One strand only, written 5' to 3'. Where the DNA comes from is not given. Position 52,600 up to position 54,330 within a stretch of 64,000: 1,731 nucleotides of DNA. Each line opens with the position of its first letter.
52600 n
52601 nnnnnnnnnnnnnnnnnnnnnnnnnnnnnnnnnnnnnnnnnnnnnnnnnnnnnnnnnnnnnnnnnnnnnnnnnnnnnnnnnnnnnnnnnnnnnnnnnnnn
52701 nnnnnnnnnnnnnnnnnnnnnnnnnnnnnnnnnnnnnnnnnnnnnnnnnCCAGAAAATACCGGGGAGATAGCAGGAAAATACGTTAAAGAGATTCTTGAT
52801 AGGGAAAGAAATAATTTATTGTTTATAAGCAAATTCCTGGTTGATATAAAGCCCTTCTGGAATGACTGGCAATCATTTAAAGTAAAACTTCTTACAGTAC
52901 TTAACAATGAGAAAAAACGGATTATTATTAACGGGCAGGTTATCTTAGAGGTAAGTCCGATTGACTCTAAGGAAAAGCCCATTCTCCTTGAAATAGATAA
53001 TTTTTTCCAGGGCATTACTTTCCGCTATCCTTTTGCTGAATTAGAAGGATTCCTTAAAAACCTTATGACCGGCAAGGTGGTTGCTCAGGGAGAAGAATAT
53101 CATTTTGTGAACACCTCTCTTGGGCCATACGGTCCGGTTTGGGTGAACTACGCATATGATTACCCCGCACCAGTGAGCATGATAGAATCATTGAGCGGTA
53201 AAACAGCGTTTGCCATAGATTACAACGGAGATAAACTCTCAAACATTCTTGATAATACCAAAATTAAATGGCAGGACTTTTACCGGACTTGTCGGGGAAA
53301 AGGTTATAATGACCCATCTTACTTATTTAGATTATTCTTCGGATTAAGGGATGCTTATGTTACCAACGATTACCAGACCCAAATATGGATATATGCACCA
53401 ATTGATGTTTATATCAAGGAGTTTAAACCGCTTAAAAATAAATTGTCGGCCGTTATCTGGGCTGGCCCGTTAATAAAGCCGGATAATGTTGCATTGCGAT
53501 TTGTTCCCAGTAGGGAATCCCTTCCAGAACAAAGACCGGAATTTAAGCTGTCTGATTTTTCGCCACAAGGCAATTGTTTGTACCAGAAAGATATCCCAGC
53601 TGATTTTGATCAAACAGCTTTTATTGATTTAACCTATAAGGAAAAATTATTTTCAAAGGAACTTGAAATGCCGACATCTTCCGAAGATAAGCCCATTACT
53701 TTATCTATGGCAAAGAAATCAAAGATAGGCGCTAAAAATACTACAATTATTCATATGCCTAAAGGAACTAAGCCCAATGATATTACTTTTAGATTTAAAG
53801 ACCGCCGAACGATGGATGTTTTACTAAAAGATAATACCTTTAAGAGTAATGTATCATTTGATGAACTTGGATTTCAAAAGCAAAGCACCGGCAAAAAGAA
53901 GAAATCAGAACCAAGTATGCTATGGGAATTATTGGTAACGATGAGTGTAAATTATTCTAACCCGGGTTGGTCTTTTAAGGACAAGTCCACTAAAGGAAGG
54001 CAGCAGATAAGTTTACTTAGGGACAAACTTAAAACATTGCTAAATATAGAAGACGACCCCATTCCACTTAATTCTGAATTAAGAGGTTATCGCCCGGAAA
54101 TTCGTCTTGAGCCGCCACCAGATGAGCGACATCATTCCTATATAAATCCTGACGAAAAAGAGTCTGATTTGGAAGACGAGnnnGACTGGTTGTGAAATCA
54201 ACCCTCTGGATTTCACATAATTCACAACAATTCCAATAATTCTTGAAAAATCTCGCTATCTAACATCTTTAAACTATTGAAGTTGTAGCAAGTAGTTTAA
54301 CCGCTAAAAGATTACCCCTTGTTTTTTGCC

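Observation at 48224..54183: AT-rich Type III R-M island carrying an uncharacterised 615-aa partner gene: candidate novel defense component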

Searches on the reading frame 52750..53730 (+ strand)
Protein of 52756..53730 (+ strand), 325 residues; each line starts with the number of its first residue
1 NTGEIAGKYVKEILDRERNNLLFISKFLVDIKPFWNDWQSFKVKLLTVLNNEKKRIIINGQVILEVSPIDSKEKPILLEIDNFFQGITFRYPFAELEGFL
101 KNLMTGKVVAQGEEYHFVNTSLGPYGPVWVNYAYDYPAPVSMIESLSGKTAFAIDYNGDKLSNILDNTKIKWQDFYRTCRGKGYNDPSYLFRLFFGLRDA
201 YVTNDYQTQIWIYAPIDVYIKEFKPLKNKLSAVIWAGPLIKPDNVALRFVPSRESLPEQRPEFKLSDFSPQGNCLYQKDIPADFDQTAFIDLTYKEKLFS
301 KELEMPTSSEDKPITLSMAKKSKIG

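Call 50: search_protein_families(library=pfam, proteins=[window:52756-53730:+], max_evalue=10)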
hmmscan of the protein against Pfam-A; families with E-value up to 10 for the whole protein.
seq(325 aa): 0 families

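Call 68: find_homologous_proteins(query=A4, max_evalue=0.01)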
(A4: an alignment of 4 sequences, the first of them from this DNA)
Query A4 (4 sequences) (327 aa, profile of the alignment): 2 proteins with E <= 0.01 among 8000 candidates.
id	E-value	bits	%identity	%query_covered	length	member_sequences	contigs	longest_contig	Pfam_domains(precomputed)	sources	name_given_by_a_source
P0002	1.9e-186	637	83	99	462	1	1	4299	-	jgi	jgi:hypothetical protein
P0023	1.1e-120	421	25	74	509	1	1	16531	-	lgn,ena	-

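Call 103: search_solved_structures(query=A4, max_evalue=10)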
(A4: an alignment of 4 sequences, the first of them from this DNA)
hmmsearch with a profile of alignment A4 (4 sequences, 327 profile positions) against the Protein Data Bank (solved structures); distinct sequences matched with E-value up to 10: 0.

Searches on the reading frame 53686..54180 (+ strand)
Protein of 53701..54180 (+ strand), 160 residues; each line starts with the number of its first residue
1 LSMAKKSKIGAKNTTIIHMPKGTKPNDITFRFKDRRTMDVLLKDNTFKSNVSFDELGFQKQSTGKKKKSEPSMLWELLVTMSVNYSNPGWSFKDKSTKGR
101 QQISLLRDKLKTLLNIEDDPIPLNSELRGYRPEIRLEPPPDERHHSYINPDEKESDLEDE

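Call 50: search_protein_families(library=pfam, proteins=[window:53731-54180:+], max_evalue=10)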
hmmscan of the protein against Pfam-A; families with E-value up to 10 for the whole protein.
seq(150 aa): 0 families

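Call 75: find_homologous_proteins(query=A5, max_evalue=0.001)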
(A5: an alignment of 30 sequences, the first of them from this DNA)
Query A5 (30 sequences) (165 aa, profile of the alignment): 23 proteins with E <= 0.001 among 4101 candidates.
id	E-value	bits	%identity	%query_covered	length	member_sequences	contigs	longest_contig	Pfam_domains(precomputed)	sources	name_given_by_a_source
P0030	4.5e-46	174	28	73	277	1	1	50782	-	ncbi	-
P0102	2.2e-44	169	29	73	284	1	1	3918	-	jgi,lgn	jgi:hypothetical protein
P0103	7.7e-44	167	26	84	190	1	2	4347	-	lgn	-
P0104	3.2e-41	159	28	84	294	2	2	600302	-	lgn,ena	-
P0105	4.2e-41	158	27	86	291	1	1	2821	-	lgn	-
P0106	8.6e-41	157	29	73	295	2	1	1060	-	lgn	-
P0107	8.6e-41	157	29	73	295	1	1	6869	-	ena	-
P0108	1.3e-40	157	25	95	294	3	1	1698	-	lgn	-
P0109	1.5e-40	157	28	84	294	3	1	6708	-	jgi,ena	jgi:hypothetical protein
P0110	2.0e-40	156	29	84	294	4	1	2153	-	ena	-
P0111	2.8e-40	156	25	93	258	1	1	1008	-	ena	-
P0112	4.9e-40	155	28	70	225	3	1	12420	-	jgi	-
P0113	7.3e-39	151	24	74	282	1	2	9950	-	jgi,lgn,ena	-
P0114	1.4e-37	147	26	70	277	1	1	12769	-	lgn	-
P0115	1.8e-37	147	27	73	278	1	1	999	-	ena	-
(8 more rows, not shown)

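Call 78: find_encoding_contigs(protein=P0104, flank=8000, max_places=3)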
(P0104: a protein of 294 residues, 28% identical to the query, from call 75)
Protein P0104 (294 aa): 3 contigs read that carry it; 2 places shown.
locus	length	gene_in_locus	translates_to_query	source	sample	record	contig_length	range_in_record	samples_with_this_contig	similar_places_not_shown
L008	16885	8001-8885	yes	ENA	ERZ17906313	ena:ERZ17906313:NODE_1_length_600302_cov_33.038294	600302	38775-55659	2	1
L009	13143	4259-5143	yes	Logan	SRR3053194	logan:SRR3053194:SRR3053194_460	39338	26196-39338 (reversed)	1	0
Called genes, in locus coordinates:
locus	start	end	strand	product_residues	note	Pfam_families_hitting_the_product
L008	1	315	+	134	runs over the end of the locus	-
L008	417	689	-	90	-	PF15738:YafQ_toxin, PF05016:ParE_toxin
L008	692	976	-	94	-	PF04221:RelB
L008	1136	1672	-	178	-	PF01327:Pep_deformylase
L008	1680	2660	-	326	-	PF08220:HTH_DeoR (faint), PF08279:HTH_11 (faint), PF13412:HTH_24 (weak)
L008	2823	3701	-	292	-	PF00106:adh_short, PF13561:adh_short_C2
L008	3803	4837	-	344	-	-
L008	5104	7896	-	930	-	-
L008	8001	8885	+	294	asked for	-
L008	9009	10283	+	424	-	PF01555:N6_N4_Mtase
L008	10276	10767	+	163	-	PF13022:HTH_Tnp_1_2 (faint)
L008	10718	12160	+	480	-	PF00270:DEAD (weak), PF04851:ResIII (weak), PF17289:Terminase_6C (weak)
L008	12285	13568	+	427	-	PF00239:Resolvase, PF07508:Recombinase, PF13408:Zn_ribbon_recom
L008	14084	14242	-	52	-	-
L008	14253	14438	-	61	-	-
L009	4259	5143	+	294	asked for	-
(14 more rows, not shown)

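Call 83: predict_structure(alignment_id=A6)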
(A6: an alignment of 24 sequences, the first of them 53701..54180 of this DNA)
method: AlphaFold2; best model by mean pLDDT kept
length: 160 residues; sequences in the alignment: 24
mean_pLDDT: 77.5   pTM: 0.71
mean pLDDT of the five models: 77.5, 77.2, 76.2, 75.8, 75.6
residues with pLDDT >= 90: 58; 70-90: 57; 50-70: 19; < 50: 26
segments of 3 or more residues with pLDDT < 50: 1-12, 146-154, 156-160
pLDDT, mean of each block of 10 residues (from residue 1): 38 73 93 93 92 89 67 91 76 76 91 91 81 90 56 43
secondary structure, 60 per line:
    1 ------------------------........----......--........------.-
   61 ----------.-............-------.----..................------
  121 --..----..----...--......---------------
elements in order: E28-32 E37-42 E45-52 H73-84 H97-114 E135-137 H140-145

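Call 88: fold_search(model_id=the predicted structure, library=pdb)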
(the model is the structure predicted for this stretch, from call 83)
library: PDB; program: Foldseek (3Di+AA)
matches with E <= 10: 90; with E <= 0.001: 0
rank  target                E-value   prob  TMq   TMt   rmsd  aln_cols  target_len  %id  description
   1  2rh0_A                7.0e-02  0.15  0.17  0.20  18.2       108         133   17  Crystal structure of NudC domain-containing protein 2 (13542905) from Mus musculus at 1.95 A resolution (released 2007-10-16)
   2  2rh0_B                2.1e-01  0.10  0.17  0.20  18.2       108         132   17  Crystal structure of NudC domain-containing protein 2 (13542905) from Mus musculus at 1.95 A resolution (released 2007-10-16)
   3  2rh0_C                2.4e-01  0.08  0.16  0.19  18.4       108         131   17  Crystal structure of NudC domain-containing protein 2 (13542905) from Mus musculus at 1.95 A resolution (released 2007-10-16)
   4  5ju7                  4.5e-01  0.54  0.30  0.43   7.4        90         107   23  DNA BINDING DOMAIN OF E.COLI CADC (released 2017-04-26)
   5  1z05                  8.0e-01  0.08  0.23  0.12   9.8       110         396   15  Crystal structure of the ROK family transcriptional regulator, homolog of E.coli MLC protein. (released 2005-03-08)
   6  4epk_B                1.5e+00  0.05  0.19  0.11  12.7       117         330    9  Evidence for a Dual Role of an Active Site Histidine in alpha-Amino-beta-Carboxymuconate-epsilon-Semialdehyde Decarbox (released 2012-08-22)
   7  5vaf_A                2.4e+00  0.06  0.17  0.07  12.8        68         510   12  Crystal structure of accessory secretion protein 1 (released 2018-02-21)
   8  2ff4_A                2.7e+00  0.12  0.31  0.15   8.2       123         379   14  Mycobacterium tuberculosis EmbR in complex with low affinity phosphopeptide (released 2006-01-24)
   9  4zhs_B                3.1e+00  0.02  0.11  0.06  15.3        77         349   16  Crystal Structure of Aspartate Semialdehyde Dehydrogenase from Trichophyton rubrum (released 2016-03-02)
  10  4wqk                  3.3e+00  0.03  0.18  0.17  12.1        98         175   10  Crystal structure of aminoglycoside nucleotidylyltransferase ANT(2")-Ia, apo form (released 2014-11-12)
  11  7z2j                  3.3e+00  0.01  0.15  0.11  14.3       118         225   14  White Bream virus N7-Methyltransferase (released 2022-11-02)
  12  2hbv_A                3.5e+00  0.03  0.21  0.12  11.8       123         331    7  Crystal Structure of alpha-Amino-beta-Carboxymuconate-epsilon-Semialdehyde-Decarboxylase (ACMSD) (released 2006-09-19)
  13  3v1z_A                3.8e+00  0.03  0.12  0.09  10.5        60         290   17  Crystal structure of Type IIF restriction endonuclease Bse634I with cognate DNA (released 2012-04-25)
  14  1dkp                  3.8e+00  0.02  0.13  0.07  17.6       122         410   10  CRYSTAL STRUCTURE OF PHYTATE COMPLEX OF ESCHERICHIA COLI PHYTASE AT PH 6.6. PHYTATE IS BOUND WITH ITS 3-PHOSPHATE IN THE (released 2000-08-03)
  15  6dcr_B                3.8e+00  0.01  0.13  0.05  17.7       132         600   16  E. coli PriA helicase winged helix domain deletion protein (released 2018-09-05)
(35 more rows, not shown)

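Call 105: search_solved_structures(query=A5, max_evalue=10)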
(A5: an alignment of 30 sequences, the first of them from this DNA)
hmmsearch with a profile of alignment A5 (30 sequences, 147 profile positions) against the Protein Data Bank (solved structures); distinct sequences matched with E-value up to 10: 10.
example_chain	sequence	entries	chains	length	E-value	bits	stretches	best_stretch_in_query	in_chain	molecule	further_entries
6qx9_A2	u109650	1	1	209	0.078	16.3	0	90-138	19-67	Splicing factor 3A subunit 2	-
7p12_A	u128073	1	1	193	0.31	14.3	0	62-103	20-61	DeNovoTIM13-SB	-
6yqx_A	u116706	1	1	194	0.61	13.4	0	67-103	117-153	de novo designed TIM barrel DeNovoTIM13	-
5z56_v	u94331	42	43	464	0.81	13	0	90-138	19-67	Splicing factor 3A subunit 2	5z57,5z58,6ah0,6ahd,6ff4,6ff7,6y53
1mac_A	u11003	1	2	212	1.6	12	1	23-49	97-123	1,3-1,4-BETA-D-GLUCAN 4-GLUCANOHYDROLASE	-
1byh_A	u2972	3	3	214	1.7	12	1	23-49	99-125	HYBRID | 1,3-1,4-BETA-GLUCANASE | 1,3-1,4-BETA-D-GLUCAN 4-GLUCANOHYDROLASE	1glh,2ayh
1cpn_A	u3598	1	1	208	1.7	11.9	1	23-49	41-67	CIRCULARLY PERMUTED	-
1u0a_A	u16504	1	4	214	1.7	11.9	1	23-49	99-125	Beta-glucanase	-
1cpm_A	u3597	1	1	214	1.8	11.9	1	23-49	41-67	CIRCULARLY PERMUTED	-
1ajk_A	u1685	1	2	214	1.8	11.8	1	23-49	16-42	CIRCULARLY PERMUTED (1-3,1-4)-BETA-D-GLUCAN 4-GLUCANOHYDROLASE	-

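Call 125: fold_search(model_id=the predicted structure, library=viral)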
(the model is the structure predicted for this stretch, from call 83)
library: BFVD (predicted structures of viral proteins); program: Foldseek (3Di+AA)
matches with E <= 10: 167; with E <= 0.001: 0
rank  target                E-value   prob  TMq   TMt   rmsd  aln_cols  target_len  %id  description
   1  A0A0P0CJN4            6.6e-01  0.05  0.16  0.22  12.7        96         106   19  (no name in the UniProt tables at hand)
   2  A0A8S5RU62            1.1e+00  0.07  0.18  0.08  15.1       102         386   14  (no name in the UniProt tables at hand)
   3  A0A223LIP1            1.3e+00  0.03  0.19  0.19  17.4       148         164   10  Uncharacterized protein [Erwinia phage vB_EamM_Joad]
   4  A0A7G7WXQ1            1.6e+00  0.08  0.14  0.28  11.9        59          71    3  Uncharacterized protein [Rhizobium phage P9VFCI]
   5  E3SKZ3                1.7e+00  0.06  0.17  0.23  12.9       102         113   15  Uncharacterized protein [Synechococcus phage S-SSM7]
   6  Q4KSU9                1.7e+00  0.04  0.18  0.16  15.6       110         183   10  ORF-132 peptide [Chrysodeixis chalcites nucleopolyhedrovirus]
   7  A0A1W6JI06            1.8e+00  0.04  0.21  0.21   7.3        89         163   15  Uncharacterized protein [Lactococcus phage LW4]
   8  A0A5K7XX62            2.0e+00  0.03  0.17  0.07  12.8        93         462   10  Putative poly(A) polymerase catalytic subunit [Abalone asfa-like virus]
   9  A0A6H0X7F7            2.0e+00  0.02  0.16  0.06  12.2       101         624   10  (no name in the UniProt tables at hand)
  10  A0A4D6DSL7            2.1e+00  0.14  0.14  0.33   6.7        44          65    9  (no name in the UniProt tables at hand)
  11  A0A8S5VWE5            2.2e+00  0.06  0.23  0.18   9.4       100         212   11  (no name in the UniProt tables at hand)
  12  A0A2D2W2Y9            2.5e+00  0.06  0.15  0.36   5.3        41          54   17  Uncharacterized protein [Stenotrophomonas phage vB_SmaS_DLP_5]
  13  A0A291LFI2            2.7e+00  0.08  0.16  0.24  10.2        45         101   13  Lipoprotein [Aeromonas phage AS-sw]
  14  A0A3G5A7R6            2.7e+00  0.05  0.18  0.11  12.0        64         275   17  Uncharacterized protein [Hyperionvirus sp.]
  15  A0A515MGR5            2.7e+00  0.02  0.17  0.13  16.9       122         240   11  (no name in the UniProt tables at hand)
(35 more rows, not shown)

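Call 126: search_dna_similar(query=window:53701-54180:+, collection=phages, mode=protein, max_evalue=1)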
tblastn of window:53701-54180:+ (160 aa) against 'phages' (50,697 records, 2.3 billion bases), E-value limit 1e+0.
No match.
